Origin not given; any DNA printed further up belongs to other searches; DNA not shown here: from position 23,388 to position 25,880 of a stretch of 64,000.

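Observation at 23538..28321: Three paralogous 690-860-aa polytopic membrane proteins sharing a conserved loop motif (unnamed family)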

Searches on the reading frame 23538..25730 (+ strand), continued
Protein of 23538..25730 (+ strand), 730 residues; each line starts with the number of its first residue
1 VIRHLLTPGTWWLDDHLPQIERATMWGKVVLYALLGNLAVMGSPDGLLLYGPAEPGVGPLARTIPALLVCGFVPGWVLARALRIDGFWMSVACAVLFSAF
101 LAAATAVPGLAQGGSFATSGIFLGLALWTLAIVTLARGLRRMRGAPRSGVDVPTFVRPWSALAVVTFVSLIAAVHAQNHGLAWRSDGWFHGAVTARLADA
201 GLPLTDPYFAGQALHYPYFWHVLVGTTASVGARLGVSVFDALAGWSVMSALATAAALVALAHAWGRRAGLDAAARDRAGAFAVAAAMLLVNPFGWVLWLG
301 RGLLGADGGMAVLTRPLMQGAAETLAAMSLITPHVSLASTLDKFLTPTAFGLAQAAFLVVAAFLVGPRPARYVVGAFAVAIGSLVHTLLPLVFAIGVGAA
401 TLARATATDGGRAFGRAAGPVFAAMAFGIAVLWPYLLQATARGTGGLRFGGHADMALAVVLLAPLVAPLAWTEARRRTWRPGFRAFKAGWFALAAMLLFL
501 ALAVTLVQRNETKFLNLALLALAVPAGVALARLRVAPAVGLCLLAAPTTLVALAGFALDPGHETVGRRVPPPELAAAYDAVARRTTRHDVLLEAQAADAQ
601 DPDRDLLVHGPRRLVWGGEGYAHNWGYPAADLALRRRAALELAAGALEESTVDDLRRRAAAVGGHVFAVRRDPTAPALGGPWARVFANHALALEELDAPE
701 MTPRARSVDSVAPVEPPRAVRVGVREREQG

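Call 80: list_cluster_members(proteins=[P0056, P0060, P0072, P0087, P0107, P0125, P0149, P0165, P0184, P0192])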
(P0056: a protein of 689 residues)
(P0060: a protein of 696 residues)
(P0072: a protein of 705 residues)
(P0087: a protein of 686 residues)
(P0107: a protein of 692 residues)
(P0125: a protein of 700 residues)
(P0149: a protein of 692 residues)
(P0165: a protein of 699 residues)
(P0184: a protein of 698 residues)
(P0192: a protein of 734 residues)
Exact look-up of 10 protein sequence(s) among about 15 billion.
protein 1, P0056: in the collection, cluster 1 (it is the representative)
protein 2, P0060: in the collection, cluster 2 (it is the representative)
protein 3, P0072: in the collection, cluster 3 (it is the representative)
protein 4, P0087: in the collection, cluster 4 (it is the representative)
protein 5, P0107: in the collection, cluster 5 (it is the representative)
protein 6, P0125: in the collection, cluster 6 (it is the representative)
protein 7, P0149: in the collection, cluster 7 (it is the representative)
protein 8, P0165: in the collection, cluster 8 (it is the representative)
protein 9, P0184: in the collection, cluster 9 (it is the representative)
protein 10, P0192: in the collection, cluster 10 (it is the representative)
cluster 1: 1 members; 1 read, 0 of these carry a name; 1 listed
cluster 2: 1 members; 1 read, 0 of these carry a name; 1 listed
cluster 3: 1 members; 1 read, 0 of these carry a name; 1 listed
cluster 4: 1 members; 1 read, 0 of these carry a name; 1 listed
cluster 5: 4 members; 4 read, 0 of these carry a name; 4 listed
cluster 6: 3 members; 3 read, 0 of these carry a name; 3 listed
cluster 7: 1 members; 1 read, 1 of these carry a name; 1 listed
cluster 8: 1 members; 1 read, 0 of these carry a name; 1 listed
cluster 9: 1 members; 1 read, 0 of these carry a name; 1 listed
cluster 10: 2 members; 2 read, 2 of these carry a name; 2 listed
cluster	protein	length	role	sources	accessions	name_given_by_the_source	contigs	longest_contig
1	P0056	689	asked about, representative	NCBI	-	-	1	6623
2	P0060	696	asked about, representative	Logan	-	-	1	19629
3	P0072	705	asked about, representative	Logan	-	-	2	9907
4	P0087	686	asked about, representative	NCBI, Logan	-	-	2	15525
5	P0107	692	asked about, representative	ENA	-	-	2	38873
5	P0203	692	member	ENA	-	-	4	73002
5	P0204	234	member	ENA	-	-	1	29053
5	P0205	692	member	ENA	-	-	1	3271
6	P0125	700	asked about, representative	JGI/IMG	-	-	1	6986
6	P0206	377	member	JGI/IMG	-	-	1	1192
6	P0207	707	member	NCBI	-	-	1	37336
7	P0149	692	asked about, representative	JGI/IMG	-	hypothetical protein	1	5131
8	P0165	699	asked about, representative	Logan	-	-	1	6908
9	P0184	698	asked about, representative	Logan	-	-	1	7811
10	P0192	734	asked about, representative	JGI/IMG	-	hypothetical protein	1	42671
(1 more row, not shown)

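Call 83: find_homologous_proteins(query=A3, max_evalue=1e-10)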
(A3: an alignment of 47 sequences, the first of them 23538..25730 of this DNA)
Query A3 (47 sequences) (730 aa, profile of the alignment): 11 proteins with E <= 1e-10 among 8000 candidates.
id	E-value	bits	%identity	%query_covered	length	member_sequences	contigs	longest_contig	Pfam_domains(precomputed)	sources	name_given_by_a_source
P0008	1.7e-193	662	30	76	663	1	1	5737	-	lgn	-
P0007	9.0e-185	634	31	77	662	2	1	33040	-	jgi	-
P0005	9.9e-152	525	49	87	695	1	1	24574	-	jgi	jgi:hypothetical protein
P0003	7.4e-149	515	69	94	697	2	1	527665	-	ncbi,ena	-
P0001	9.8e-149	515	96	97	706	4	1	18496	-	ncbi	-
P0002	1.5e-142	494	84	100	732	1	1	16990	-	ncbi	-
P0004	9.9e-138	478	48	87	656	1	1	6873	-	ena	-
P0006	2.8e-126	440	49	41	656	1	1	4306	-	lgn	-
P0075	8.0e-74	267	50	40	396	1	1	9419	-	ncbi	-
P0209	9.2e-62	227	31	16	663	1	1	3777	-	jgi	-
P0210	5.3e-36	142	30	12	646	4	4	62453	-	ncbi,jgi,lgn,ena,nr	ncbi:MAG TPA: hypothetical protein VFF52_02500 [Isosphaeraceae bacterium]|nr:hypothetical protein [I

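Call 84: find_encoding_contigs(protein=P0210, flank=10000, max_places=3)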
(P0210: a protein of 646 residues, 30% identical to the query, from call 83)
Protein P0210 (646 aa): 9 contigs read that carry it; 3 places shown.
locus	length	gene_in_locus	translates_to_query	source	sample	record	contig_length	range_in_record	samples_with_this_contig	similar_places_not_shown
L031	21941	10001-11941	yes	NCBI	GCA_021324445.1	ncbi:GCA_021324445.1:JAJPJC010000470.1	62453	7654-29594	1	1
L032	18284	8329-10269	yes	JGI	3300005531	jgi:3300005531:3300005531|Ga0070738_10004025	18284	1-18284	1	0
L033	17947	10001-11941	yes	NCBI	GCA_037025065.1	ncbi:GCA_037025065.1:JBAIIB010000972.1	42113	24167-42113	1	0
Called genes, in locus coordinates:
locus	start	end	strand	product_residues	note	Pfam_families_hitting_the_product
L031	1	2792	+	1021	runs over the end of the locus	PF00550:PP-binding, PF00975:Thioesterase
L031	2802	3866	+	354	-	PF00535:Glycos_transf_2, PF13641:Glyco_tranf_2_3, PF13632:Glyco_trans_2_3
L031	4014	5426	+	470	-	PF00294:PfkB, PF08543:Phos_pyr_kin, PF01467:CTP_transf_like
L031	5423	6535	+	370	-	PF01075:Glyco_transf_9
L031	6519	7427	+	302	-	PF01061:ABC2_membrane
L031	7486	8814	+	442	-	PF00005:ABC_tran, PF14524:Wzt_C (faint)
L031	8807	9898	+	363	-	PF05368:NmrA, PF00106:adh_short (weak), PF01073:3Beta_HSD, PF01370:Epimerase, PF02719:Polysacc_synt_2, PF04321:RmlD_sub_bind, PF13460:NAD_binding_10, PF16363:GDP_Man_Dehyd, +2 more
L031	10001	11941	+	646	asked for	-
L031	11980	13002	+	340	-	PF00685:Sulfotransfer_1, PF13469:Sulfotransfer_3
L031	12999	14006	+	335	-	-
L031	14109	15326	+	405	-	PF01041:DegT_DnrJ_EryC1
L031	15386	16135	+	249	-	PF02348:CTP_transf_3, PF12804:NTP_transf_3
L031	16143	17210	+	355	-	-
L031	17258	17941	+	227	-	PF13489:Methyltransf_23, PF01209:Ubie_methyltran, PF03848:TehB (weak), PF13847:Methyltransf_31, PF08241:Methyltransf_11, PF08242:Methyltransf_12, PF13649:Methyltransf_25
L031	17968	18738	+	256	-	PF08889:WbqC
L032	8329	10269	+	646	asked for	-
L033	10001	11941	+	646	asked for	-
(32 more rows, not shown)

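Call 85: find_encoding_contigs(protein=P0203, flank=10000, max_places=2)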
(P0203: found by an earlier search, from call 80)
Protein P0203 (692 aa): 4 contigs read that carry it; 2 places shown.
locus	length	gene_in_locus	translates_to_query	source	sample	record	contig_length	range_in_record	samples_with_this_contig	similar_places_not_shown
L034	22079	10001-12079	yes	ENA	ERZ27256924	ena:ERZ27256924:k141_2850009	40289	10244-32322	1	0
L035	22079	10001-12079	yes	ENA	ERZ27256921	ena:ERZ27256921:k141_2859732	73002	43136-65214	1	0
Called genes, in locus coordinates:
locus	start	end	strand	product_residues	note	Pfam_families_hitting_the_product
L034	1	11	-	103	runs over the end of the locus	-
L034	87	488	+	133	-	-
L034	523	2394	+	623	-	PF13522:GATase_6, PF13537:GATase_7, PF00733:Asn_synthase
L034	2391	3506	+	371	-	PF13439:Glyco_transf_4, PF13579:Glyco_trans_4_4, PF20706:GT4-conflict (weak), PF00534:Glycos_transf_1, PF13692:Glyco_trans_1_4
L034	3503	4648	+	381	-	PF13439:Glyco_transf_4, PF13579:Glyco_trans_4_4, PF00534:Glycos_transf_1, PF13692:Glyco_trans_1_4, PF13524:Glyco_trans_1_2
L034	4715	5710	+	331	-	PF01073:3Beta_HSD, PF01370:Epimerase, PF02719:Polysacc_synt_2, PF04321:RmlD_sub_bind (weak), PF05368:NmrA, PF16363:GDP_Man_Dehyd, PF07993:NAD_binding_4, PF13460:NAD_binding_10, +1 more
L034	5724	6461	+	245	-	PF00483:NTP_transferase, PF12804:NTP_transf_3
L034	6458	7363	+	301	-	PF01073:3Beta_HSD (weak), PF01370:Epimerase, PF04321:RmlD_sub_bind, PF16363:GDP_Man_Dehyd, PF07993:NAD_binding_4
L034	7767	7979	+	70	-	-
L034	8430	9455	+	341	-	PF02388:FemAB (faint), PF13480:Acetyltransf_6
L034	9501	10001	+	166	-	PF00132:Hexapep (weak), PF14602:Hexapep_2 (weak)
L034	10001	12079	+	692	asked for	-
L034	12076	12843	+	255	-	PF00535:Glycos_transf_2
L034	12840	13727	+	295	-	PF01522:Polysacc_deac_1, PF11959:DUF3473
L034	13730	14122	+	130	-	PF10066:DUF2304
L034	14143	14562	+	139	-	-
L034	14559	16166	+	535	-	PF05199:GMC_oxred_C (weak)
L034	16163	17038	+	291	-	PF01073:3Beta_HSD (weak), PF01370:Epimerase, PF04321:RmlD_sub_bind (faint), PF07993:NAD_binding_4 (faint), PF13460:NAD_binding_10, PF16363:GDP_Man_Dehyd (faint)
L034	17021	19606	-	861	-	-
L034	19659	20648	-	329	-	PF13641:Glyco_tranf_2_3, PF00535:Glycos_transf_2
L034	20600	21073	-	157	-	-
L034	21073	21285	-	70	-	-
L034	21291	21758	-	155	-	-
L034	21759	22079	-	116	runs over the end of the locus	-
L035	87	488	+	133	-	-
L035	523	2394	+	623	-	PF13522:GATase_6, PF13537:GATase_7, PF00733:Asn_synthase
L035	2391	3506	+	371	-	PF13439:Glyco_transf_4, PF13579:Glyco_trans_4_4, PF20706:GT4-conflict (weak), PF00534:Glycos_transf_1, PF13692:Glyco_trans_1_4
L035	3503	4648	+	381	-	PF13439:Glyco_transf_4, PF13579:Glyco_trans_4_4, PF00534:Glycos_transf_1, PF13692:Glyco_trans_1_4, PF13524:Glyco_trans_1_2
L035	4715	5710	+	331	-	PF01073:3Beta_HSD, PF01370:Epimerase, PF02719:Polysacc_synt_2, PF04321:RmlD_sub_bind (weak), PF05368:NmrA, PF16363:GDP_Man_Dehyd, PF07993:NAD_binding_4, PF13460:NAD_binding_10, +1 more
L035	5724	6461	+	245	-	PF00483:NTP_transferase, PF12804:NTP_transf_3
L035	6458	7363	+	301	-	PF01073:3Beta_HSD, PF01370:Epimerase, PF04321:RmlD_sub_bind, PF16363:GDP_Man_Dehyd, PF07993:NAD_binding_4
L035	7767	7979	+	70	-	-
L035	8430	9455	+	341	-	PF02388:FemAB (faint), PF13480:Acetyltransf_6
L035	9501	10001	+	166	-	PF00132:Hexapep (weak), PF14602:Hexapep_2 (weak)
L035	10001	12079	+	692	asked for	-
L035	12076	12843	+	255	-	PF00535:Glycos_transf_2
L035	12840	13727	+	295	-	PF01522:Polysacc_deac_1, PF11959:DUF3473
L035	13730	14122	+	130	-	PF10066:DUF2304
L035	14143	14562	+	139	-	-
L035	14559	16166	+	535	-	PF05199:GMC_oxred_C (weak)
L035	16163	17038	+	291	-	PF01073:3Beta_HSD (weak), PF01370:Epimerase, PF04321:RmlD_sub_bind (faint), PF07993:NAD_binding_4 (faint), PF13460:NAD_binding_10, PF16363:GDP_Man_Dehyd (faint)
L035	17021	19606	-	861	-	-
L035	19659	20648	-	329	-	PF13641:Glyco_tranf_2_3, PF00535:Glycos_transf_2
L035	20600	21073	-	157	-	-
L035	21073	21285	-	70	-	-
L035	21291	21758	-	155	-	-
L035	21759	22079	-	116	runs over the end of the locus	-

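Call 94: search_protein_families(library=pfam, proteins=[L011:6103-6762:-, L011:8554-9576:+, L011:9593-11644:+, L011:11620-12105:-, L011:12102-13352:-, L011:14329-14952:-, L011:15187-15747:+, L011:15744-18371:+, L011:18379-19104:-, L011:19230-20567:+], max_evalue=0.001)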
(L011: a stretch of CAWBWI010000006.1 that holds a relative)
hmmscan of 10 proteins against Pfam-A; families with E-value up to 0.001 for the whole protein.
L011:6103-6762:- (219 aa): 1 family
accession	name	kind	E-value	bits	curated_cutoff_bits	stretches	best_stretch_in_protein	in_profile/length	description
PF02800.25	Gp_dh_C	-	9.6e-69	230.4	24.4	1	41-197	1-158/158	Glyceraldehyde 3-phosphate dehydrogenase, C-terminal domain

L011:8554-9576:+ (340 aa): 13 families
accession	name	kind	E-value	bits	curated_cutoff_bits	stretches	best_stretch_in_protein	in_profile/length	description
PF07719.23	TPR_2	-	2.4e-19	68.2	27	1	194-226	1-33/34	Tetratricopeptide repeat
PF00515.34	TPR_1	-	5.6e-17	61.2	27.8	0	194-226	1-33/34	Tetratricopeptide repeat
PF13181.12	TPR_8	-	1.8e-16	59.3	25.7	0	230-260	3-33/34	Tetratricopeptide repeat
PF13414.12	TPR_11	-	4.9e-15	55.4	26.8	1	271-310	3-42/42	TPR repeat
PF13432.12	TPR_16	-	2.9e-13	50.4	32.7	2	237-295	6-64/65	Tetratricopeptide repeat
PF13424.12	TPR_12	-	2.2e-12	47.4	30.1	2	197-257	6-74/77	Tetratricopeptide repeat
PF14559.12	TPR_19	-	3.7e-12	46.8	25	0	276-322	5-51/68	Tetratricopeptide repeat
PF13431.12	TPR_17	-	9.5e-12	44.7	24.4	0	285-311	2-28/34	Tetratricopeptide repeat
PF13374.12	TPR_10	-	2.4e-11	43.7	27.5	0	262-290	2-30/42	Tetratricopeptide repeat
PF13428.12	TPR_14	-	2.6e-09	37.3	23.5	0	230-263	3-36/44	Tetratricopeptide repeat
PF13176.12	TPR_7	-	4.5e-08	33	27.9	0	298-326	1-29/36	Tetratricopeptide repeat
PF13174.12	TPR_6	-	1.5e-07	32.1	26.3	0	195-222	1-28/33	Tetratricopeptide repeat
PF12895.13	ANAPC3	-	0.0007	20.3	27.2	0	182-252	11-80/82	Anaphase-promoting complex, cyclosome, subunit 3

L011:9593-11644:+ (683 aa): 0 families

L011:11620-12105:- (161 aa): 1 family
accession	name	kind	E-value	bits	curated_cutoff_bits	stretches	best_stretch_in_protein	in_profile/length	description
PF01967.27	MoaC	-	5e-51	172.7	27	1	17-150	1-136/136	MoaC family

L011:12102-13352:- (416 aa): 3 families
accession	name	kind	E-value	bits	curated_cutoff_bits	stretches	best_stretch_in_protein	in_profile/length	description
PF03453.22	MoeA_N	-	2e-41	141.7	30.8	1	6-169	2-160/160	MoeA N-terminal region (domain I and II)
PF00994.29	MoCF_biosynth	-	8.4e-26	90.8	26.6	1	182-323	1-143/144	Probable molybdopterin binding domain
PF03454.20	MoeA_C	-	3.6e-06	27.5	22.1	1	335-403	2-69/72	MoeA C-terminal region (domain IV)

L011:14329-14952:- (207 aa): 1 family
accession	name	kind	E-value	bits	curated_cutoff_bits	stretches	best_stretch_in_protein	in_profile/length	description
PF00160.26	Pro_isomerase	-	5.4e-50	170.2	21.7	1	43-201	2-159/159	Cyclophilin type peptidyl-prolyl cis-trans isomerase/CLD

L011:15187-15747:+ (186 aa): 0 families

L011:15744-18371:+ (875 aa): 1 family
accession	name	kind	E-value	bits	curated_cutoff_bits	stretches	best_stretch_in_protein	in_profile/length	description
PF14870.12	PSII_BNR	-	1.1e-05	25.3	27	0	506-558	7-58/303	Photosynthesis system II assembly factor YCF48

L011:18379-19104:- (241 aa): 2 families
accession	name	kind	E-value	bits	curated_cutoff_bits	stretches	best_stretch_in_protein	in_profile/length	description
PF06026.20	Rib_5-P_isom_A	-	2.8e-66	222.8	26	1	64-232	1-170/173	Ribose 5-phosphate isomerase A (phosphoriboisomerase A)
PF00455.28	DeoRC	-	0.00012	22.5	31.8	0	17-55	3-41/160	DeoR C terminal sensor domain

L011:19230-20567:+ (445 aa): 10 families
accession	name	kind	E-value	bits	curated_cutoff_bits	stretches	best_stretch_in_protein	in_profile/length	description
PF13026.12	DUF3887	-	8.5e-16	58.8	31.8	1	44-130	4-91/91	Protein of unknown function (DUF3887)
PF12146.15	Hydrolase_4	-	1.8e-15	57.3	27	1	201-411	20-235/239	Serine aminopeptidase, S33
PF01738.24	DLH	-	4e-13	49.9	21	1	170-292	8-129/217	Dienelactone hydrolase family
PF12697.13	Abhydrolase_6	-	1.1e-10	43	26.3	1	180-412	1-208/217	Alpha/beta hydrolase family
PF20434.5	BD-FAE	-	1.8e-07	31.3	26.8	1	168-378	4-201/215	BD-FAE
PF20408.4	Abhydrolase_11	-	3.7e-07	30.5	27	1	179-290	4-105/193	Alpha/beta hydrolase domain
PF00326.27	Peptidase_S9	-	4.6e-07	30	22.6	1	239-284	43-88/213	Prolyl oligopeptidase family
PF07859.19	Abhydrolase_3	-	1.5e-06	28.5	25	1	241-411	49-209/210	alpha/beta hydrolase fold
PF00561.26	Abhydrolase_1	-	2.6e-05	24.5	25.8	0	178-292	1-102/245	alpha/beta hydrolase fold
PF02129.25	Peptidase_S15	-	5.5e-05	23.4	23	1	166-390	8-246/262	X-Pro dipeptidyl-peptidase (S15 family)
